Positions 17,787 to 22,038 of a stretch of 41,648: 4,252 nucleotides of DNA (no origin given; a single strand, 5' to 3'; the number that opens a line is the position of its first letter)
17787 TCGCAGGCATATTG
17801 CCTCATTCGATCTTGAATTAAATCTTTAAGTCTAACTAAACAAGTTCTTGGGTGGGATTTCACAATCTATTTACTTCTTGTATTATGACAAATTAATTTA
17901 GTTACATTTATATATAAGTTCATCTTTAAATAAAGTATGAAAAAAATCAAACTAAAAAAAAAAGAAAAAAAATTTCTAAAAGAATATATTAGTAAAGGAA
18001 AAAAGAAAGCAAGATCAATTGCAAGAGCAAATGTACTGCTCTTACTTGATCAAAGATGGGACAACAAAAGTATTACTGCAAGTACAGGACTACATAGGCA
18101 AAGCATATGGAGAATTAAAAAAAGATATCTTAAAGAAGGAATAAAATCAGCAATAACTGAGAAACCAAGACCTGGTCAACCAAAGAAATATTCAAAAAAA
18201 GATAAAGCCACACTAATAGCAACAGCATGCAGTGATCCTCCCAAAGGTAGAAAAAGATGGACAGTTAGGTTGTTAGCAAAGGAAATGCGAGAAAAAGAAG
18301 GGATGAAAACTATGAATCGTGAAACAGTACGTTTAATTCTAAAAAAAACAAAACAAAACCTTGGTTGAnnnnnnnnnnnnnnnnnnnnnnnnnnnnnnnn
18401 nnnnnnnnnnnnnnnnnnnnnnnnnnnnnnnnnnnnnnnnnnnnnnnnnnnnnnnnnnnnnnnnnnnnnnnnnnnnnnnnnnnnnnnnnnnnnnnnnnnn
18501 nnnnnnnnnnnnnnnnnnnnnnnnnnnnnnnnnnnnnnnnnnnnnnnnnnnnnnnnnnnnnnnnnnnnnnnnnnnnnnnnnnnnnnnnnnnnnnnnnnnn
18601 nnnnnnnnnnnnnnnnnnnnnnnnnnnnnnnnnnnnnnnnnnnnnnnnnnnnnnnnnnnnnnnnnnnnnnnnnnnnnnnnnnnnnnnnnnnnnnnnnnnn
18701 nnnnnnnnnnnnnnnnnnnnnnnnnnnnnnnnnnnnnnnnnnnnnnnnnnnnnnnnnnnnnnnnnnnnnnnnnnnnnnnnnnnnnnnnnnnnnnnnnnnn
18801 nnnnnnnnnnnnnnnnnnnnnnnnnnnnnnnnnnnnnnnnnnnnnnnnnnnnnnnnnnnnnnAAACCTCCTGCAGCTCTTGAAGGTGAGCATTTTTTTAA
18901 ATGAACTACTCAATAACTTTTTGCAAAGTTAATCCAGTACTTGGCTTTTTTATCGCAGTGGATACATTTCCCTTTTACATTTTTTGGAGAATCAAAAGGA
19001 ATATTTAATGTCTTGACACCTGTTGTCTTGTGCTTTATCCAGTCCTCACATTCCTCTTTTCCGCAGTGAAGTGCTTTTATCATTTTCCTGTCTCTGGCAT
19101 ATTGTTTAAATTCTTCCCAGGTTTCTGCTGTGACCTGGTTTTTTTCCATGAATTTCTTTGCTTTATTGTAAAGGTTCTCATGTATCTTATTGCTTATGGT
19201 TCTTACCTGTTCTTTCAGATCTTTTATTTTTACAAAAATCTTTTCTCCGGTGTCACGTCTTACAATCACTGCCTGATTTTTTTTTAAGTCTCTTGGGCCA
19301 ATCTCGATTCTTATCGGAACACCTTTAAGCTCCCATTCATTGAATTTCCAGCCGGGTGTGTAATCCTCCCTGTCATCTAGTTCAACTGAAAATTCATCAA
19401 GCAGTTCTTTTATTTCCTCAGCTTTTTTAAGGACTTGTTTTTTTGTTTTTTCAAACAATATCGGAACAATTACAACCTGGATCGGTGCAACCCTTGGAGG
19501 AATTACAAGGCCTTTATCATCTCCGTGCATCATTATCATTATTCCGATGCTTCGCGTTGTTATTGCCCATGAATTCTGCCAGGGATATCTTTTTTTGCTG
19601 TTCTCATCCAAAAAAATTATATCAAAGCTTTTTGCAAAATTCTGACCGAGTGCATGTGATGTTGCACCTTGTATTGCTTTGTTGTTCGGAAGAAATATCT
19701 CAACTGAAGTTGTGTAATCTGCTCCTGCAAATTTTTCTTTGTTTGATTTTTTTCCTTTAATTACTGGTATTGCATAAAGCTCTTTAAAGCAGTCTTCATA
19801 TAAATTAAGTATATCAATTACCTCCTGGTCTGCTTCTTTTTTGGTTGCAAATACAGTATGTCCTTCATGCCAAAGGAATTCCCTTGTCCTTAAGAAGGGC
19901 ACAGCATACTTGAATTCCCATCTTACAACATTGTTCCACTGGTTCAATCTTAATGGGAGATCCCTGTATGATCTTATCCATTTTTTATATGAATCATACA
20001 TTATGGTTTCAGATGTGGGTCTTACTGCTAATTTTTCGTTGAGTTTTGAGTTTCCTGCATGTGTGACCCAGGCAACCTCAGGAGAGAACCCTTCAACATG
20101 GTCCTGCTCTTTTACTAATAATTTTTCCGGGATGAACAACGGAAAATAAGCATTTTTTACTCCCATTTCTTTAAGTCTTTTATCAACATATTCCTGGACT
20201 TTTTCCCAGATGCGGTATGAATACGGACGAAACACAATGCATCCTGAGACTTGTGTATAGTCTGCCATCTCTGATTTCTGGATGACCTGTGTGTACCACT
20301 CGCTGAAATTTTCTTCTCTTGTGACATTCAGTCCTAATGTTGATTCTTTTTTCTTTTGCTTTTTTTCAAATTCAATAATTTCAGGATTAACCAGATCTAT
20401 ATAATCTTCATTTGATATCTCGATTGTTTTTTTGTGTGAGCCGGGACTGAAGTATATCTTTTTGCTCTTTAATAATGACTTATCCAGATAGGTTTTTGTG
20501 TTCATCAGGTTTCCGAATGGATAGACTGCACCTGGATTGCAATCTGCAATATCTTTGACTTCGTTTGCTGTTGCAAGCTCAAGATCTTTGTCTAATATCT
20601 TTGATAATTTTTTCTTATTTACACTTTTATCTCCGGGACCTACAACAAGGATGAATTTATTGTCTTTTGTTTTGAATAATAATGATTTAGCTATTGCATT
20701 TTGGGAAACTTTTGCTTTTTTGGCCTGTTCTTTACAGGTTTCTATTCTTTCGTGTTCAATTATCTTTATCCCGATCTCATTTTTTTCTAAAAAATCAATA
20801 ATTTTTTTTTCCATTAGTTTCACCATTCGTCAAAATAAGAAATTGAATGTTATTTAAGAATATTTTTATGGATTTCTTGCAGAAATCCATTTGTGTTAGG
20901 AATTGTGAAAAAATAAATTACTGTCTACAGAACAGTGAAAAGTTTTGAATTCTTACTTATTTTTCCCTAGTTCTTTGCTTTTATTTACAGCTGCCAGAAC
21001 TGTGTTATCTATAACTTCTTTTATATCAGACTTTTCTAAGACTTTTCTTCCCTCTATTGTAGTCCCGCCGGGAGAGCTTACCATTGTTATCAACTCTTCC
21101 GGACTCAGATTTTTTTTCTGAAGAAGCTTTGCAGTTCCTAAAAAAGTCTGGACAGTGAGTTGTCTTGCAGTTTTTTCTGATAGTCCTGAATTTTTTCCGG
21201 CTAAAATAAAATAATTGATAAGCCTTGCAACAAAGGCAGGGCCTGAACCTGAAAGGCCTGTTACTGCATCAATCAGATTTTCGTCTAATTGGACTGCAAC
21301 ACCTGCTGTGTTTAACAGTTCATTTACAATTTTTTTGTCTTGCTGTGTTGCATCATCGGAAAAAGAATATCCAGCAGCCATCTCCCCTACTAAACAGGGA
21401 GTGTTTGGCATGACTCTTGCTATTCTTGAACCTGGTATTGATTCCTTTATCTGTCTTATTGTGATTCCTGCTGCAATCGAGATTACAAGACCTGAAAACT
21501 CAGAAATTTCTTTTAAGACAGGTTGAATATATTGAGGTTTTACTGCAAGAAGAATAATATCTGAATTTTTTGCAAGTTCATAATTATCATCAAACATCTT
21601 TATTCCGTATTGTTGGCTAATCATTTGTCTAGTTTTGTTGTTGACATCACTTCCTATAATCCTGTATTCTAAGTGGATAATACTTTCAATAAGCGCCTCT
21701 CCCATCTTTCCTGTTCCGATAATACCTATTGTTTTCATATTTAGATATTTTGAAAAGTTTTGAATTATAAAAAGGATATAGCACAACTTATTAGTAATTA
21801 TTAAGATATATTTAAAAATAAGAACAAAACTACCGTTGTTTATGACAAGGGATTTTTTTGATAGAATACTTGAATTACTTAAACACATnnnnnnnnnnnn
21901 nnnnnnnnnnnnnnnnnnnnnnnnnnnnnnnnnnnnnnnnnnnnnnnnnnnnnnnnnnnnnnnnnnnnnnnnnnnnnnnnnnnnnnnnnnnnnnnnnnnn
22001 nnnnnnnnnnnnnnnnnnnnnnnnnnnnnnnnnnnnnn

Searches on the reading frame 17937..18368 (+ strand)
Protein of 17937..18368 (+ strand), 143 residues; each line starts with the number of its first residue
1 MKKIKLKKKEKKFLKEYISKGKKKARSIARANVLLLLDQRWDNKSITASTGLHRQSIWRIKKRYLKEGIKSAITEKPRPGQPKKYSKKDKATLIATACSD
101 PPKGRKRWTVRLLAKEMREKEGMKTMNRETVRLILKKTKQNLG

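Call 37: search_protein_families(library=pfam, proteins=[window:17937-18368:+])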
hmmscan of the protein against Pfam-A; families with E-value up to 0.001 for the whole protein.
window:17937-18368:+ (143 aa): 3 families
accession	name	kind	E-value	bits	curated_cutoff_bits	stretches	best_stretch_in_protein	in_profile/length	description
PF13565.12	HTH_32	-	8.7e-15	55.5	33.7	1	57-135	2-73/73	Homeodomain-like domain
PF13551.12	HTH_29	-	6.8e-10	39.3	28.1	1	30-86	1-59/64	Winged helix-turn helix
PF13384.12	HTH_23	-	5.6e-07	29.6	24.6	1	25-69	2-46/50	Homeodomain-like domain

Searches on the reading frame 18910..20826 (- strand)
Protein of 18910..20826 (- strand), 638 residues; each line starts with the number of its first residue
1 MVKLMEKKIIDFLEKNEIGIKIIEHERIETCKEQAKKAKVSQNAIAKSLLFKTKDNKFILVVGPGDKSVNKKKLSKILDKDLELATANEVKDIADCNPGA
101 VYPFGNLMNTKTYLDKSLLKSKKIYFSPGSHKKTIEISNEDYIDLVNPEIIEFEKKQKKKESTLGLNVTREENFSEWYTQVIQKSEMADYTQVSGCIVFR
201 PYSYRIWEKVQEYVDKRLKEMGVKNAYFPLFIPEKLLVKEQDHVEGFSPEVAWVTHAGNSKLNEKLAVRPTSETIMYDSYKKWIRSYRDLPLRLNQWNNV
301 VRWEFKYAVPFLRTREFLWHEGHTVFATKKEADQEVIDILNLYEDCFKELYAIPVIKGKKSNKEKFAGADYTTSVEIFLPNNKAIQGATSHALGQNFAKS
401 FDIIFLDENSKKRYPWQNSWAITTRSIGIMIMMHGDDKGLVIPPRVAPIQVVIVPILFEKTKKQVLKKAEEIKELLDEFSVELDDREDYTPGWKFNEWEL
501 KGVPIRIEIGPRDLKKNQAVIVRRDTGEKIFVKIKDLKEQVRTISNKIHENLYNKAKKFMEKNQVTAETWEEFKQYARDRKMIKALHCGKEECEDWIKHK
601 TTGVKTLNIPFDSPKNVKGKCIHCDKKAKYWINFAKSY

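Call 16: search_protein_families(library=pfam, proteins=[window:18910-20826:-])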
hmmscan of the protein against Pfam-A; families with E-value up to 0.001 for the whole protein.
window:18910-20826:- (638 aa): 4 families
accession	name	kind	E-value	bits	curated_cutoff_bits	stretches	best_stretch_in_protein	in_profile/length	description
PF04073.20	tRNA_edit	-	5.8e-30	104.3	25.5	1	25-145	1-123/123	Aminoacyl-tRNA editing domain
PF00587.30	tRNA-synt_2b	-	2.2e-23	83.6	29.3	1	262-431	7-176/179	tRNA synthetase class II core domain (G, H, P, S and T)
PF09180.16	ProRS-C_1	-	7.6e-20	71.3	31.5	1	570-638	1-71/71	Prolyl-tRNA synthetase, C-terminal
PF03129.25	HGTP_anticodon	-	1.3e-18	67.3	21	1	450-542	1-92/94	Anticodon binding domain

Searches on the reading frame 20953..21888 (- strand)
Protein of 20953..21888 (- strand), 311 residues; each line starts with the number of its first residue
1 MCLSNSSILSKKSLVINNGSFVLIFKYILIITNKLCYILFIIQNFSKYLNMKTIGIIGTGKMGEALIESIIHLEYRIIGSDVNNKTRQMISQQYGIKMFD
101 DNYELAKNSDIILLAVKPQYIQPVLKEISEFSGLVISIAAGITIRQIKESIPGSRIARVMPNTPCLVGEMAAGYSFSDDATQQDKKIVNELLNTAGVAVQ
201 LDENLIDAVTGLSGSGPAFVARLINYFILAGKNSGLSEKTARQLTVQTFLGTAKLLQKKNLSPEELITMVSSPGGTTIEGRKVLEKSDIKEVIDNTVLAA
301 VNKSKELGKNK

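Call 38: search_protein_families(library=pfam, proteins=[window:20953-21888:-])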
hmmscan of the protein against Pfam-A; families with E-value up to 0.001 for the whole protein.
window:20953-21888:- (311 aa): 5 families
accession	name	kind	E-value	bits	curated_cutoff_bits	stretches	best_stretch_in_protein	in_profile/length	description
PF14748.11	P5CR_dimer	-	8.7e-34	116.4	25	1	203-307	1-105/105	Pyrroline-5-carboxylate reductase dimerisation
PF03807.23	F420_oxidored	-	2.2e-19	70.3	21.6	1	53-141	1-94/94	NADP oxidoreductase coenzyme F420-dependent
PF03446.21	NAD_binding_2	-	7.5e-08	33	21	1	53-119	1-66/161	NAD binding domain of 6-phosphogluconate dehydrogenase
PF02826.25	2-Hacid_dh_C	-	9.4e-08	32.1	25.1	1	47-116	32-99/178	D-isomer specific 2-hydroxyacid dehydrogenase, NAD binding domain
PF22660.2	RS_preATP-grasp-like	-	0.00037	21.3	27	1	51-107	1-61/98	Ribonucleotide synthetase preATP-grasp domain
